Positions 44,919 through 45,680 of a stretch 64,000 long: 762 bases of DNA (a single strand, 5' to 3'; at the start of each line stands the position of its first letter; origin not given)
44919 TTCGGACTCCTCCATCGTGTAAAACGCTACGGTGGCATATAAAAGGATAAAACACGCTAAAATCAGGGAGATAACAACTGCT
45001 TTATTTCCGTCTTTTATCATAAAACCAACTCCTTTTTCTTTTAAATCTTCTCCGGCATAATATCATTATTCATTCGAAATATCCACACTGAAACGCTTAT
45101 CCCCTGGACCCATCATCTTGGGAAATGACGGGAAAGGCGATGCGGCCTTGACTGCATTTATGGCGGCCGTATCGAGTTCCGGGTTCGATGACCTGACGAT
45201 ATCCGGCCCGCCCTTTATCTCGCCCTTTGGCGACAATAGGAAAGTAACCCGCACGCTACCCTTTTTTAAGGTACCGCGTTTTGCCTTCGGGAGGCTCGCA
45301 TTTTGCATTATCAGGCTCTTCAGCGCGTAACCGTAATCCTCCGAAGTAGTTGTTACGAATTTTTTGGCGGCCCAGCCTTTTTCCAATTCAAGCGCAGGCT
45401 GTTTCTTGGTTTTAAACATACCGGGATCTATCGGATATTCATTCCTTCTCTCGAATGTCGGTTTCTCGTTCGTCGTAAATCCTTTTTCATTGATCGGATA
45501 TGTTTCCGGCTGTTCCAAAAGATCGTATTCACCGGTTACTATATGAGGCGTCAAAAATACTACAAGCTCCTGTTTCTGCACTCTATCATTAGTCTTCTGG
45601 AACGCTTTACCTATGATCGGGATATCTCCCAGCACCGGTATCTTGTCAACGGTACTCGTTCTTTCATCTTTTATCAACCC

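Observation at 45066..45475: Secretin carries a C-terminal TonB_C-like domain in place of an S-domain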

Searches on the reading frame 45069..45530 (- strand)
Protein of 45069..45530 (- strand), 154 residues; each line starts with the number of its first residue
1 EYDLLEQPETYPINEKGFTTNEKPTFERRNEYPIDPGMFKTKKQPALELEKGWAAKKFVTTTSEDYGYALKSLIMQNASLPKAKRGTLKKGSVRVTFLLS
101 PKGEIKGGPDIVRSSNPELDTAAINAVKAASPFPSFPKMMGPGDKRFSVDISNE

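Call 5: search_protein_families(library=pfam, proteins=[window:45069-45476:-], max_evalue=1)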
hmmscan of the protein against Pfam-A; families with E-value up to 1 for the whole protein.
window:45069-45476:- (136 aa): 2 families
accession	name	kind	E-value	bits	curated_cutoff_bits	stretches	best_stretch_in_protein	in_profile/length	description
PF03544.19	TonB_C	-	2.3e-08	34.8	24.6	1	63-118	6-61/79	Gram-negative bacterial TonB protein C-terminal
PF13103.11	TonB_2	-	1.4e-06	28.7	22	1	47-121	3-73/85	TonB C terminal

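Call 6: search_protein_families(library=ncbifam, proteins=[window:45069-45476:-], max_evalue=1)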
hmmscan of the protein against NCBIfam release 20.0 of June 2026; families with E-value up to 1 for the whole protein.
window:45069-45476:- (136 aa): 2 families
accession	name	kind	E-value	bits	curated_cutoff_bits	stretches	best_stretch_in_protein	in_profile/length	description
TIGR01352.1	tonB_Cterm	subfamily_domain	3.2e-08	33.8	27.1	1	63-133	4-71/76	TonB family protein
TIGR02794.1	tolA_full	equivalog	8.6e-05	21.9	59.45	1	34-119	266-345/362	cell envelope integrity protein TolA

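Call 12: find_homologous_proteins(query=window:45069-45530:-, max_evalue=0.001)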
Query window:45069-45530:-: 29 candidates shared short words with the query, none scored E <= 0.001.

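Call 18: search_protein_representatives(protein=window:45069-45476:-)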
Query: 136 residues. Proteins with E-value up to 0.001 (for the whole library): 215; up to 1e-10: 9; up to 1e-30: 0. The best 150 are listed.
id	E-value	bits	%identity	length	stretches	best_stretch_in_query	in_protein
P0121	1.3e-28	116.2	61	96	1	44-136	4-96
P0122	6.6e-22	94.5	58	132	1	57-136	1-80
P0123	4.9e-19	85.2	31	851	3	67-131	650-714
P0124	7.5e-19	84.6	36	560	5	56-119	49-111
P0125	9.5e-19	84.3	40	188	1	1-134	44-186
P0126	2.9e-18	82.7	42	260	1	1-134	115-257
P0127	1.9e-13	67.1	35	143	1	3-132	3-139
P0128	2.0e-13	67.1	47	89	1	60-134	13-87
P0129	4.8e-12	62.6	35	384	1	3-134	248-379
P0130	5.5e-10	55.9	46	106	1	67-134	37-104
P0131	1.3e-09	54.7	41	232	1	27-124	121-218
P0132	3.2e-09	53.4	28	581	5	51-112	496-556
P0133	5.5e-09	52.7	38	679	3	76-119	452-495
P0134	9.4e-09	51.9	35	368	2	54-122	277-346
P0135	1.2e-08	51.6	34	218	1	29-122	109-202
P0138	2.2e-07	47.5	38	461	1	72-135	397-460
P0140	2.8e-07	47.2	35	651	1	39-133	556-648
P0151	1.0e-06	45.3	30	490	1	3-133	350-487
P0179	1.0e-05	42.1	37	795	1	57-135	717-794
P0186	1.6e-05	41.5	34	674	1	11-133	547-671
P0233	1.2e-04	38.7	41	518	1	70-133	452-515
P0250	1.8e-04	38.1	35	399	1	35-131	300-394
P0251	1.8e-04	38.1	39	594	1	66-133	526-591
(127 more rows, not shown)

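Call 20: list_cluster_members(proteins=[P0179, P0140, P0151, P0251, P0186, P0233, P0123, P0138, P0129, P0250])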
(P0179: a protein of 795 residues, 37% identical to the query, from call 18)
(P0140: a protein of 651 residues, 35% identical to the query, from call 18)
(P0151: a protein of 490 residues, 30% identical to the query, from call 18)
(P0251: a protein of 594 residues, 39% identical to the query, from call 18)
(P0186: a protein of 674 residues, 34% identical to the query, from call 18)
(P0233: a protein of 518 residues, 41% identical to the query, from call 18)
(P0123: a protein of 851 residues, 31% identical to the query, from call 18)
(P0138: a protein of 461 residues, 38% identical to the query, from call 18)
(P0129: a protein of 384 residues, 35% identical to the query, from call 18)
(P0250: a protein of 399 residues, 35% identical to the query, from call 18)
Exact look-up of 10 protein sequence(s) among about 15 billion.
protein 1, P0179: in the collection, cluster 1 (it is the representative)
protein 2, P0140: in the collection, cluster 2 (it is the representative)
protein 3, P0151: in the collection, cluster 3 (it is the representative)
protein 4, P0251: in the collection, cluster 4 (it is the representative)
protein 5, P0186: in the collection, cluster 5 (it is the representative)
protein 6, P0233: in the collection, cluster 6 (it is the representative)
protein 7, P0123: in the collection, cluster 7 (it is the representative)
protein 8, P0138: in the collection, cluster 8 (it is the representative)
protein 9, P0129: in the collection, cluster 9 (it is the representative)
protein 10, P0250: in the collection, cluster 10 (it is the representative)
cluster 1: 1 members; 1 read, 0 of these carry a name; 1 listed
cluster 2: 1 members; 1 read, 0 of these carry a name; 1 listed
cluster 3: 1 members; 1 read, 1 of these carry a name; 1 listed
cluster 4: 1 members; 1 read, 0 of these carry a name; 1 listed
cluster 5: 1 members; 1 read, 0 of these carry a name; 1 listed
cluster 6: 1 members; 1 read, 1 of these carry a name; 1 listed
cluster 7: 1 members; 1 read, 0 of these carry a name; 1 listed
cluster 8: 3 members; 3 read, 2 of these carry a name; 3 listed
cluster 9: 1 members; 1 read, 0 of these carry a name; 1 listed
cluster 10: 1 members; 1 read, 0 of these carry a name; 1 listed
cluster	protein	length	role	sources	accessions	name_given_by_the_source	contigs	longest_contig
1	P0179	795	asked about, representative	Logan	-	-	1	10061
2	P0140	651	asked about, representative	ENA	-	-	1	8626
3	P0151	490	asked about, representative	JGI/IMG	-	MSHA type pilus biogenesis protein MshL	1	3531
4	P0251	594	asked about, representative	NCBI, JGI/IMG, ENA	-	-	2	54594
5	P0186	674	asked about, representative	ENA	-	-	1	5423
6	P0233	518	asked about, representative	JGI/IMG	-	type II secretory pathway component GspD/PulD (secretin)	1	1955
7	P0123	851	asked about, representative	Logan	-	-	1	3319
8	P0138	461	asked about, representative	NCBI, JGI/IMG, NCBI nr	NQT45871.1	MAG: TonB C-terminal domain-containing protein, partial [Candidatus Omnitrophica ... | TonB C-terminal domain-containing protein [Candidatus Omnitrophota bacterium]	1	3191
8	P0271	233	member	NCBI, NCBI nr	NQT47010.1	MAG: hypothetical protein HQ593_06030, partial [Candidatus Omnitrophica bacterium] | hypothetical protein [Candidatus Omnitrophota bacterium]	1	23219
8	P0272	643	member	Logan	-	-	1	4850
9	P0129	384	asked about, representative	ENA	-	-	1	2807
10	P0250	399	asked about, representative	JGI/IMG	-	-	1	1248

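Call 23: search_solved_structures(query=A1, max_evalue=1, show_alignments=3)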
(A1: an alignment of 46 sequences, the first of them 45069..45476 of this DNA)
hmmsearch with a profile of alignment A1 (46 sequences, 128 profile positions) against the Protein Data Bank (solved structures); distinct sequences matched with E-value up to 1: 3.
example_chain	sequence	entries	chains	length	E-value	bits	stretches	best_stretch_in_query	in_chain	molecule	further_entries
6sly_A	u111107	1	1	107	9.5e-07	32.3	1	29-112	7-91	Protein TonB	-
5lw8_A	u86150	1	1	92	4.2e-06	30.2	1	39-112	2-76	Protein TonB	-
2m2k_A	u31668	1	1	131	0.0048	20.3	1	54-113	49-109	HasB protein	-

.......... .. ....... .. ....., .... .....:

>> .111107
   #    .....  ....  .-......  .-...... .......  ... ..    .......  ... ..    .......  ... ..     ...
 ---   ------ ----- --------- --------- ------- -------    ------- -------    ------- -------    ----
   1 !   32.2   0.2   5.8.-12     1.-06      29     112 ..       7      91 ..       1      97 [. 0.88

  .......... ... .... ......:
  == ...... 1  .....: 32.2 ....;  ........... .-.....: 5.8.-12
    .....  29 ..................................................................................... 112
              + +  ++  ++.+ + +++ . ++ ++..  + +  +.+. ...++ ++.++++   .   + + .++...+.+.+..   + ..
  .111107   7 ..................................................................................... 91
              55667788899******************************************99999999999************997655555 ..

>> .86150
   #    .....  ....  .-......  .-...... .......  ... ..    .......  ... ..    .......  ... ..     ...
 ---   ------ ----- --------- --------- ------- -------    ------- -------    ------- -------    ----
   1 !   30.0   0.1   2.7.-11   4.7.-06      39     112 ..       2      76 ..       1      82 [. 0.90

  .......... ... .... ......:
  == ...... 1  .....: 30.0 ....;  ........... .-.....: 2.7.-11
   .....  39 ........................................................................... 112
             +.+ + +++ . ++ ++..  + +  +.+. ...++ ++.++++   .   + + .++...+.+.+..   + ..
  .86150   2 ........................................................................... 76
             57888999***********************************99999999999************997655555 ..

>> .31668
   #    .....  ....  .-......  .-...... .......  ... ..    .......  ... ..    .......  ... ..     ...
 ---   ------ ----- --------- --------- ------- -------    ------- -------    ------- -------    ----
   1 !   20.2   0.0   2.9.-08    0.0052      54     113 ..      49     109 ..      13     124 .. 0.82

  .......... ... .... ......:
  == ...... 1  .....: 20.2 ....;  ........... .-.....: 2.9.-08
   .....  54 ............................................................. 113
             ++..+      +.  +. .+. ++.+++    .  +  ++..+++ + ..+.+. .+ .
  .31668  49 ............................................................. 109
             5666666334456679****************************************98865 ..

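Call 25: predict_structure(alignment_id=A1)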
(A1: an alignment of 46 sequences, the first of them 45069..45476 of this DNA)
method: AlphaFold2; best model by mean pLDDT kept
length: 136 residues; sequences in the alignment: 46
mean_pLDDT: 80.1   pTM: 0.62
mean pLDDT of the five models: 80.1, 79.5, 78.3, 78.0, 76.7
residues with pLDDT >= 90: 74; 70-90: 18; 50-70: 30; < 50: 14
segments of 3 or more residues with pLDDT < 50: 24-32, 34-36
pLDDT, mean of each block of 10 residues (from residue 1): 59 64 49 51 85 92 70 94 95 95 94 93 94 91
secondary structure, 60 per line:
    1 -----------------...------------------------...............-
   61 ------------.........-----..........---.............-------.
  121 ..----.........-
elements in order: H45-59 E73-81 E87-96 H100-112 E127-135

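Call 27: fold_search(model_id=the predicted structure, library=pdb)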
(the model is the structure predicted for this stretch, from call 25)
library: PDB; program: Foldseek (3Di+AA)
matches with E <= 10: 306; with E <= 0.001: 1
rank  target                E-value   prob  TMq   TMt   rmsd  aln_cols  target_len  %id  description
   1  6sly_MODEL_1_A        1.1e-04  1.00  0.56  0.70   5.5       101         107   21  NMR solution structure of Helicobacter pylori TonB-CTD (residues 179-285) (released 2020-03-25)
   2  2x9a_B                1.2e-03  1.00  0.52  0.76   3.3        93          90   18  crystal structure of g3p from phage IF1 in complex with its coreceptor, the C-terminal domain of TolA (released 2010-12-01)
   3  5lw8_MODEL_1_A        1.3e-03  1.00  0.50  0.69   2.7        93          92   22  NMR solution structure of Helicobacter pylori TonB-CTD (residues 194-285) (released 2016-10-19)
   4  6s3w_MODEL_1_A        1.5e-03  1.00  0.50  0.54   4.1       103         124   18  Solution NMR Structure of TolAIII Bound to a Peptide Derived from the N-terminus of TolB (released 2020-03-25)
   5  2m2k_MODEL_1_A        3.0e-03  0.99  0.44  0.45  17.5       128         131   21  The structure of HasB CTD (released 2013-04-10)
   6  3qdr_A                5.3e-03  1.00  0.48  0.66   3.7        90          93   19  Structural characterization of the interaction of colicin A, colicin N, and TolB with the TolAIII translocon (released 2012-01-25)
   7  4g7x_B                1.0e-02  1.00  0.44  0.57   4.2        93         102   22  Crystal structure of a complex between the CTXphi pIII N-terminal domain and the Vibrio cholerae TolA C-terminal domai (released 2012-08-29)
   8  3qdp                  1.2e-02  1.00  0.51  0.73   3.6        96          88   18  Structural characterization of the interaction of colicin A, colicin N, and TolB with TolAIII translocon (released 2012-01-25)
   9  2gsk_B                1.4e-02  0.96  0.31  0.47   3.2        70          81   16  Structure of the BtuB:TonB Complex (released 2006-06-13)
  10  1s62_MODEL_1_A        1.8e-02  0.96  0.41  0.52   5.8       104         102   20  Solution structure of the Escherichia coli TolA C-terminal domain (released 2005-02-15)
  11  7zc8_A                3.1e-02  0.90  0.32  0.45   3.4        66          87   15  Crystal structure of the C-terminal domain of FusB, a TonB homologue (released 2022-08-17)
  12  7zc8_B                3.3e-02  0.87  0.31  0.44   3.8        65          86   14  Crystal structure of the C-terminal domain of FusB, a TonB homologue (released 2022-08-17)
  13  9dc4_T                3.8e-02  0.99  0.41  0.62   2.7        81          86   26  Transferrin Binding Protein A in complex with transferrin binding protein B, transferrin and globular domain of TonB (released 2026-03-04)
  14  2grx_C                4.9e-02  0.87  0.33  0.51   3.4        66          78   17  Crystal structure of TonB in complex with FhuA, E. coli outer membrane receptor for ferrichrome (released 2006-06-13)
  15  1lr0                  6.8e-02  0.91  0.41  0.44   4.9        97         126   20  Pseudomonas aeruginosa TolA Domain III, Seleno-methionine Derivative (released 2002-05-29)
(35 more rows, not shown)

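Call 31: search_protein_families(library=pfam, proteins=[P0123, P0179, P0124], max_evalue=0.01)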
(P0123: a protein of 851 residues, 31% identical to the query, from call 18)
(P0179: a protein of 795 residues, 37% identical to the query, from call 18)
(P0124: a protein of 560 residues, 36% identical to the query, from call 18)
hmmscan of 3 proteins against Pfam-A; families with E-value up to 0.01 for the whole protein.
P0123 (851 aa): 6 families
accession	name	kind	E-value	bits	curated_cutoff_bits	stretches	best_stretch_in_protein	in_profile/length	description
PF00263.26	Secretin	-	7.2e-44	149.8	27.5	1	305-476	3-168/169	Bacterial type II and III secretion system protein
PF03958.22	Secretin_N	-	3e-26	91.9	28.2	2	123-182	1-67/69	Bacterial type II/III secretion system short domain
PF03544.19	TonB_C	-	1.3e-17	64.4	24.6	2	786-851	14-78/79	Gram-negative bacterial TonB protein C-terminal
PF13103.11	TonB_2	-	6.4e-17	61.9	22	2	765-836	1-73/85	TonB C terminal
PF21305.2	type_II_gspD_N0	-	6e-05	23.3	27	1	38-103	1-71/71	GspD-like, N0 domain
PF07660.19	STN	-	0.00021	21.5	28.4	1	59-103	2-49/52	Secretin and TonB N terminus short domain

P0179 (795 aa): 4 families
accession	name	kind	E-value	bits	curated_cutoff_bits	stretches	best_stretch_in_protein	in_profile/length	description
PF00263.26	Secretin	-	1.2e-44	152.3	27.5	1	408-588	1-168/169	Bacterial type II and III secretion system protein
PF03958.22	Secretin_N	-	1.2e-22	80.3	28.2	2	215-274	1-67/69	Bacterial type II/III secretion system short domain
PF07660.19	STN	-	2.7e-05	24.3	28.4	1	151-195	2-49/52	Secretin and TonB N terminus short domain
PF21305.2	type_II_gspD_N0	-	0.00014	22.1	27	1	130-185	1-60/71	GspD-like, N0 domain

P0124 (560 aa): 4 families
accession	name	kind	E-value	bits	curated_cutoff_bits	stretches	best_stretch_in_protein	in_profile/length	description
PF03544.19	TonB_C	-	4e-85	280.8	24.6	5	397-470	5-79/79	Gram-negative bacterial TonB protein C-terminal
PF13103.11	TonB_2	-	1.7e-48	163.1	22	5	267-345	2-77/85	TonB C terminal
PF06519.16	TolA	-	6.8e-14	52.3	25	0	262-342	9-83/96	TolA C-terminal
PF04225.17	LysM_OapA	-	0.0023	18.5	22.3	0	288-317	42-68/85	Opacity-associated protein A LysM-like domain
